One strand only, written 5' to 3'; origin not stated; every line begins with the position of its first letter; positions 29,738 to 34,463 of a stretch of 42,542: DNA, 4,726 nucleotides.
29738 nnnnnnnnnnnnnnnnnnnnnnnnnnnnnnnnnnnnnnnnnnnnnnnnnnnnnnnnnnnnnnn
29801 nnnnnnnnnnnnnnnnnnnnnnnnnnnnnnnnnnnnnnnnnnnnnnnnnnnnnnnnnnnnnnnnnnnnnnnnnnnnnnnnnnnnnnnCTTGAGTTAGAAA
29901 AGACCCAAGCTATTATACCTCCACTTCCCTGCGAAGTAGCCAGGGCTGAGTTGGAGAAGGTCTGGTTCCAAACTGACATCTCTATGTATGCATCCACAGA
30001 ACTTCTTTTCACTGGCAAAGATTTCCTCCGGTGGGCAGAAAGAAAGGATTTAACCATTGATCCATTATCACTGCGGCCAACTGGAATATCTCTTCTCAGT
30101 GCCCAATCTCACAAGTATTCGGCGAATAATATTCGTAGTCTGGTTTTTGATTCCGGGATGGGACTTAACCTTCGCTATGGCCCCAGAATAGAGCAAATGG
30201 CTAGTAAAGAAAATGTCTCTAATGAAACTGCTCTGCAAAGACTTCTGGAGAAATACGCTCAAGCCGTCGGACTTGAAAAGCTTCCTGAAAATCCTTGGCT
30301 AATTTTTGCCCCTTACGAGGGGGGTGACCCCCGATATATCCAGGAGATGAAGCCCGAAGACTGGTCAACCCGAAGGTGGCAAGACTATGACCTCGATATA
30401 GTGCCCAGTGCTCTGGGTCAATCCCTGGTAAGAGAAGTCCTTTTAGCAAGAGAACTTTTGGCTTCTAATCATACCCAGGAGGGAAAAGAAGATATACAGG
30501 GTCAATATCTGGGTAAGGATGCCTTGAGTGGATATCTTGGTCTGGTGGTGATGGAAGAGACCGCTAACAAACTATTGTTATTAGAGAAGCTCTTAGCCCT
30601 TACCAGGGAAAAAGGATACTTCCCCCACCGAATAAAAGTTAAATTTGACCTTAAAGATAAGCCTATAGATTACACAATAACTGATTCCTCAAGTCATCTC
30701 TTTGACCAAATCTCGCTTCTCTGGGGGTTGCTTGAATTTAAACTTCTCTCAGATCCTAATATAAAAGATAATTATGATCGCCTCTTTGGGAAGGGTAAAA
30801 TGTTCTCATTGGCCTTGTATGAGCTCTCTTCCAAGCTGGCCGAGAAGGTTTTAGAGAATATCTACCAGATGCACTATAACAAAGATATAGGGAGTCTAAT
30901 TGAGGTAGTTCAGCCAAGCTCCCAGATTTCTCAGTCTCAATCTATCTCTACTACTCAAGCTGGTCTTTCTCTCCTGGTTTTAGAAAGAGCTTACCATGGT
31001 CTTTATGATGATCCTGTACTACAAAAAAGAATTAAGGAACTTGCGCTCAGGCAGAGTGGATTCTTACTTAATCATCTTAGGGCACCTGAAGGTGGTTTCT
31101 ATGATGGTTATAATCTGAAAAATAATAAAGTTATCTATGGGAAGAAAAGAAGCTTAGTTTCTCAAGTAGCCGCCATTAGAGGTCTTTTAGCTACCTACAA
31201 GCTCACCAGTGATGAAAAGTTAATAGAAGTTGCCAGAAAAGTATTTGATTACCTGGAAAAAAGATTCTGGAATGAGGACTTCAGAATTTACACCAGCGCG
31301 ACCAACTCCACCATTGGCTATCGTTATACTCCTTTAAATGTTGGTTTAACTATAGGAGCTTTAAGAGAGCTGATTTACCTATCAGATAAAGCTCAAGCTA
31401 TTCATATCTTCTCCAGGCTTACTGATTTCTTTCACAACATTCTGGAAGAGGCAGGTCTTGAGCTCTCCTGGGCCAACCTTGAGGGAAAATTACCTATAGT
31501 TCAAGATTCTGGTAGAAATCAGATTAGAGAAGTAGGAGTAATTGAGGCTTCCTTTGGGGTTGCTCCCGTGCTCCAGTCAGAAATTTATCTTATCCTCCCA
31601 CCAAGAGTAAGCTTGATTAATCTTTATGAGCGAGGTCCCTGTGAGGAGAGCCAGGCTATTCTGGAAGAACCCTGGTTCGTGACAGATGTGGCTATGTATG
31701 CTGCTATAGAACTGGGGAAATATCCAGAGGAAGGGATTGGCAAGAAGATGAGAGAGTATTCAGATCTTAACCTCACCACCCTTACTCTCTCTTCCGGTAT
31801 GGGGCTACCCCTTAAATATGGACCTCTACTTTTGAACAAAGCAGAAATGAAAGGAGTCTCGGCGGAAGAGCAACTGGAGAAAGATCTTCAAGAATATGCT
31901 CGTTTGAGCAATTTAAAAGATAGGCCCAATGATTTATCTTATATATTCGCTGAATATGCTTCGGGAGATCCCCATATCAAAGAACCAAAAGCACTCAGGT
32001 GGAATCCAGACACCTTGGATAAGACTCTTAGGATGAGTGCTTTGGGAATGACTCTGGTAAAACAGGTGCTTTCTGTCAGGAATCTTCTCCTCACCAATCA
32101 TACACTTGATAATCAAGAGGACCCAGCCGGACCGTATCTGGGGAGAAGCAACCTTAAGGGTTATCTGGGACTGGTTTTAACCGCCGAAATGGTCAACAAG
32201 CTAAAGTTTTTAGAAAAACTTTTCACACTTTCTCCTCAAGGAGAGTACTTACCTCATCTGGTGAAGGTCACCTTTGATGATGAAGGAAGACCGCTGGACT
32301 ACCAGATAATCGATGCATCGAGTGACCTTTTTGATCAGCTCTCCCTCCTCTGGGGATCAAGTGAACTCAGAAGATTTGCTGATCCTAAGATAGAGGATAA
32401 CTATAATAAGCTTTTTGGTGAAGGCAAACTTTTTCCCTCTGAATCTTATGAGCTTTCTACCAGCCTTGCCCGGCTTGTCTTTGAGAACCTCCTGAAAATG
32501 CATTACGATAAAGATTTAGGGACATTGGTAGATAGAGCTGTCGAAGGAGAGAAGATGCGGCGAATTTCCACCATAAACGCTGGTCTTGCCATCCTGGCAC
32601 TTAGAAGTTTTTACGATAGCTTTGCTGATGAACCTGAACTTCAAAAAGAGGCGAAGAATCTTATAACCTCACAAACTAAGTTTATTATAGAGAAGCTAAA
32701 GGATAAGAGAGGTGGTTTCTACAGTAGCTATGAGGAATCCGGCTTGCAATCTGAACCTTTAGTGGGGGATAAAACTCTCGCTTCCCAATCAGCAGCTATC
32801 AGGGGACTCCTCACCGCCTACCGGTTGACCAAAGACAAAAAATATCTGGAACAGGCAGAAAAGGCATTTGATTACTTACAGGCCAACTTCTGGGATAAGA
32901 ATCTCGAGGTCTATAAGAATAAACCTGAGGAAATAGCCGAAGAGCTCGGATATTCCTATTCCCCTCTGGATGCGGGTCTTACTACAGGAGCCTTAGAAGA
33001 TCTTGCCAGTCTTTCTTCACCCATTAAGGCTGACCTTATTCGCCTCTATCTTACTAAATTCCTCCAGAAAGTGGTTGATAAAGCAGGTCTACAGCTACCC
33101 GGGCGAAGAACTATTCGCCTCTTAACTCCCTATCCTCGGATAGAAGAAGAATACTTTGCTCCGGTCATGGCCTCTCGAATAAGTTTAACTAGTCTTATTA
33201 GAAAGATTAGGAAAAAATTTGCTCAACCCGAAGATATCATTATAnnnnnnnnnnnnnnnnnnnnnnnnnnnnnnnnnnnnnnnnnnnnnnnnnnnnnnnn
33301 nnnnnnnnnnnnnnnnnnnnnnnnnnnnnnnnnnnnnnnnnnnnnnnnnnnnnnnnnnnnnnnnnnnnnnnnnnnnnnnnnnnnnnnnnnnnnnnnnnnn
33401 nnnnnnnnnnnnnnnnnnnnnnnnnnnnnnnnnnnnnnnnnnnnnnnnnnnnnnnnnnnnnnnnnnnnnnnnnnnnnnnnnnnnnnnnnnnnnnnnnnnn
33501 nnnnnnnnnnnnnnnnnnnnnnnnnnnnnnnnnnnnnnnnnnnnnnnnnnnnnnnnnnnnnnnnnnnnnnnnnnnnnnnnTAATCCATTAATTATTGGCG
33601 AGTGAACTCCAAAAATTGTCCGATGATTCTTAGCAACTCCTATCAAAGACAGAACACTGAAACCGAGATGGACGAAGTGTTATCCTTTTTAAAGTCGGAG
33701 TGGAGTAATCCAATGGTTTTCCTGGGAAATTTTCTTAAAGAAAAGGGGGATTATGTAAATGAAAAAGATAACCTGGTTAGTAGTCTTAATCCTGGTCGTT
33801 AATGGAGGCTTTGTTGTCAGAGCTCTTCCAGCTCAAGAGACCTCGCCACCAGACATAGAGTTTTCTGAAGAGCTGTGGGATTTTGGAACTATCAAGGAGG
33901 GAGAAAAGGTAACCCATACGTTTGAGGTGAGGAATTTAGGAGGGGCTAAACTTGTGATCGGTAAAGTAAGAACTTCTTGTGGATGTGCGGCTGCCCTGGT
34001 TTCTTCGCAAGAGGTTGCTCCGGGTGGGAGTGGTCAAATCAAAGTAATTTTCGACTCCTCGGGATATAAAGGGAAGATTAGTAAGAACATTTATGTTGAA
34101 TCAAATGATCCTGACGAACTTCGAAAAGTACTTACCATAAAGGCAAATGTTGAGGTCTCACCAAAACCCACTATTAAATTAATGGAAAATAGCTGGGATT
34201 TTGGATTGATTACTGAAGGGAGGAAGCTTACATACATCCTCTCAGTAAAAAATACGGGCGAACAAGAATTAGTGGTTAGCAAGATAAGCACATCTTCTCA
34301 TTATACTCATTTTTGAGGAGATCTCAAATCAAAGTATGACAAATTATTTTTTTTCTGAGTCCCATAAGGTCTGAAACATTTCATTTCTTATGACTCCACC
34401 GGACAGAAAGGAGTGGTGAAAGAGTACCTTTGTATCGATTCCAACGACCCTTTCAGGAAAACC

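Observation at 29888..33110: Two tandem toroid-like (alpha/alpha) modules embedded near the C terminus of a giant Ig-repeat protein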

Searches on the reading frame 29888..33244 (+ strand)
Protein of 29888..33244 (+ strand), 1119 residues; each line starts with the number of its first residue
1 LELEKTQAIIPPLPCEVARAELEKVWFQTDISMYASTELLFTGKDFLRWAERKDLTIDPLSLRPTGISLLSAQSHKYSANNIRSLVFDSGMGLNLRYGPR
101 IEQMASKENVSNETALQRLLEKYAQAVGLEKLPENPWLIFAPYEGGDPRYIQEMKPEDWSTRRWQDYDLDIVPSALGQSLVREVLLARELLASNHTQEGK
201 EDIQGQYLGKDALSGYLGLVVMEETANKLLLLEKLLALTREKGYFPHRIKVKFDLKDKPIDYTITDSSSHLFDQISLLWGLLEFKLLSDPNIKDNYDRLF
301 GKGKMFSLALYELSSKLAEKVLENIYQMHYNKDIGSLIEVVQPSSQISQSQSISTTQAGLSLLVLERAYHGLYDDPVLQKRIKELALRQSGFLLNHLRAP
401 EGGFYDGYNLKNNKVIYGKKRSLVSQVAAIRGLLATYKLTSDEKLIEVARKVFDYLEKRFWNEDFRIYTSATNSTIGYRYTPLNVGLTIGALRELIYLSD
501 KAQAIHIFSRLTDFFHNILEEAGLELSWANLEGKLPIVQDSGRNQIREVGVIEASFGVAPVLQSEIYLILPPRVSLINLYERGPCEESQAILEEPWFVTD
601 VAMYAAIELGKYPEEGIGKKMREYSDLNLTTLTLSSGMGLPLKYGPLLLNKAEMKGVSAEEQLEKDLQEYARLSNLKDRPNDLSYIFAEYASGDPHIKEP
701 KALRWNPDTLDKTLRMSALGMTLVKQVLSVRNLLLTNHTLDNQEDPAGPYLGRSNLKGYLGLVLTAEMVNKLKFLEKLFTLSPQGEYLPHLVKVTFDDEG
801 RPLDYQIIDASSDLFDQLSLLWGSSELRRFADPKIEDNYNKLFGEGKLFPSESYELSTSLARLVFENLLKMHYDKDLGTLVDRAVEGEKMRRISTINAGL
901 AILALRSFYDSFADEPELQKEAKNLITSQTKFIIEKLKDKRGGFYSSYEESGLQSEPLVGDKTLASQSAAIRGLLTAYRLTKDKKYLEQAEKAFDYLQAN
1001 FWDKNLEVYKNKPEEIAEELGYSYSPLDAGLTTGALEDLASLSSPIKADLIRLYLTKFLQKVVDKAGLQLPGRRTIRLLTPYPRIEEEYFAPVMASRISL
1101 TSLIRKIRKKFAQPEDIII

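Call 84: predict_structure(alignment_id=A4)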
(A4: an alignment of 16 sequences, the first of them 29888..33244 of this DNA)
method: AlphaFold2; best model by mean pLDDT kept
length: 1119 residues; sequences in the alignment: 16
mean_pLDDT: 86.8   pTM: 0.88
mean pLDDT of the five models: 86.8, 85.2, 84.4, 83.9, 82.4
residues with pLDDT >= 90: 696; 70-90: 295; 50-70: 68; < 50: 60
segments of 3 or more residues with pLDDT < 50: 1-14, 301-305, 574-584, 1077-1084, 1104-1119
pLDDT, mean of each block of 10 residues (from residue 1): 34 65 93 97 91 90 89 92 90 93 94 93 90 84 95 79 91 97 91 81 83 90 95 90 88 73 93 97 89 55 61 94 93 91 64 93 96 90 96 94 92 79 96 97 96 96 91 81 97 96 91 94 92 81 81 89 93 48 62 91 96 82 94 91 94 95 95 92 91 88 83 95 96 90 91 93 95 90 76 88 89 95 94 73 78 91 94 92 78 94 97 94 97 93 89 59 94 97 96 94 91 67 92 96 89 93 92 59 64 92 48 35
secondary structure, 60 per line:
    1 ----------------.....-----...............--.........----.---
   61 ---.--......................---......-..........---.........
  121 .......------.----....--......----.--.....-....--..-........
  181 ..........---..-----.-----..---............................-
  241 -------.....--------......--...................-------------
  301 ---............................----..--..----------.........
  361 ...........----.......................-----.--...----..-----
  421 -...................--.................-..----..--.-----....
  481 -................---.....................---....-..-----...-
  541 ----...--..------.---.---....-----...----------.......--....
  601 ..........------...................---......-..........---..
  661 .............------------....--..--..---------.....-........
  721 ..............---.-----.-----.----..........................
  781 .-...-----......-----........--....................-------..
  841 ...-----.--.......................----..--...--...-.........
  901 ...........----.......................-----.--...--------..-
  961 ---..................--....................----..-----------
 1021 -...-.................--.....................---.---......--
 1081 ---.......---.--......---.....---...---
elements in order (helices of 4 or more, strands of 3 or more residues): E17-21 H29-41 H44-52 H67-88 E92-94 H99-108 H112-127 E139-142 E145-150 H159-162 E164-167 H173-190 H212-239 E248-252 E261-266 H271-287 H304-329 E352-354 H355-371 H376-397 E407-409 H423-440 H443-459 E477-480 H482-497 H501-521 E537-539 E545-547 E566-569 E588-594 H599-610 H617-635 E639-641 H646-655 H659-673 E686-689 E713-715 H716-734 H755-781 E791-796 E802-809 H814-831 H839-842 H852-872 E883-885 E888-890 E892-894 H895-911 H916-937 E947-949 H964-981 H984-1001 E1022-1024 H1026-1042 H1045-1065 E1073-1078 E1084-1090 E1097-1102 H1106-1110
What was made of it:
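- On Six-hairpin (alpha/alpha)6 toroid fold superfamily: Module B is modelled likewise in the pair (call 84).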

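Call 86: fold_search(model_id=the predicted structure, library=pdb)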
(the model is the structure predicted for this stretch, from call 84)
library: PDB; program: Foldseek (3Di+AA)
matches with E <= 10: 846; with E <= 0.001: 100
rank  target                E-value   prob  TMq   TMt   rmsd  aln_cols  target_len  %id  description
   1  5x32_B                2.7e-07  1.00  0.20  0.53   6.8       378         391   13  Crystal structure of D-mannose isomerase (released 2018-02-07)
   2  8wbu                  3.0e-07  1.00  0.14  0.39  23.2       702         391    9  The crystal structure of circular mannose with mutant H247F of the cellobiose 2-epimerase from Caldicellulosiruptor sacc (released 2023-10-25)
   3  4z4j                  3.6e-07  1.00  0.21  0.55   8.9       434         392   11  Crystal Structure of cellobiose 2-epimerase from Caldicellulosiruptor saccharolyticus DSM 8903 (released 2016-04-13)
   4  4z4l                  4.5e-07  1.00  0.20  0.52  11.6       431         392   11  Crystal Structure of cellobiose 2-epimerase from Caldicellulosiruptor saccharolyticus DSM 8903 (released 2016-04-13)
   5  5x32_A                7.1e-07  1.00  0.21  0.56   8.3       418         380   14  Crystal structure of D-mannose isomerase (released 2018-02-07)
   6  2afa_A                1.1e-06  1.00  0.23  0.57   9.5       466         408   10  Crystal Structure of putative NAG isomerase from Salmonella typhimurium (released 2005-08-16)
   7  6f04                  1.1e-06  1.00  0.16  0.39  13.8       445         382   11  N-acetylglucosamine-2-epimerase (released 2018-09-26)
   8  3gt5                  1.2e-06  1.00  0.21  0.55   7.2       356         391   11  Crystal structure of an N-acetylglucosamine 2-epimerase family protein from Xylella fastidiosa (released 2009-04-14)
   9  2zbl_B                1.4e-06  1.00  0.23  0.58   8.7       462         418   10  Functional annotation of Salmonella enterica yihS-encoded protein (released 2008-02-05)
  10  2rgk_A                1.4e-06  1.00  0.24  0.60   8.8       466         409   10  Functional annotation of Escherichia coli yihS-encoded protein (released 2008-08-26)
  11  3wkf                  1.6e-06  1.00  0.19  0.48  11.1       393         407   16  Crystal structure of cellobiose 2-epimerase (released 2013-12-25)
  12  8h1l_D                1.6e-06  1.00  0.23  0.56   6.8       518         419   11  Crystal structure of glucose-2-epimerase in complex with D-Glucitol from Runella slithyformis Runsl_4512 (released 2023-07-12)
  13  7d5g_A                1.8e-06  1.00  0.21  0.54  10.7       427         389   12  Crystal structure of the CsCE with ligand to have a insight into the catalytic mechanism (released 2021-12-01)
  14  8h1l_C                1.8e-06  1.00  0.23  0.55   7.3       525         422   10  Crystal structure of glucose-2-epimerase in complex with D-Glucitol from Runella slithyformis Runsl_4512 (released 2023-07-12)
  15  2zbl_A                1.9e-06  1.00  0.23  0.58   8.8       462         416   10  Functional annotation of Salmonella enterica yihS-encoded protein (released 2008-02-05)
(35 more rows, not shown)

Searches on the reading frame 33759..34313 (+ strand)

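Call 10: search_protein_families(library=pfam, proteins=[window:33759-34313:+], max_evalue=0.001)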
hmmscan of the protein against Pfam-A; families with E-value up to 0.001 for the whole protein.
window:33759-34313:+ (185 aa): 2 families
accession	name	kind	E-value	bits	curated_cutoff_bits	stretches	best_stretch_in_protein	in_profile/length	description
PF07610.17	DUF1573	-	2.9e-35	120.6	26.1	2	33-131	1-98/98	Protein of unknown function (DUF1573)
PF22544.2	HYDIN_VesB_CFA65-like_Ig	-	1.2e-28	99.7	25.5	2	31-130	1-100/100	HYDIN/CFA65/VesB-like, Ig-like domain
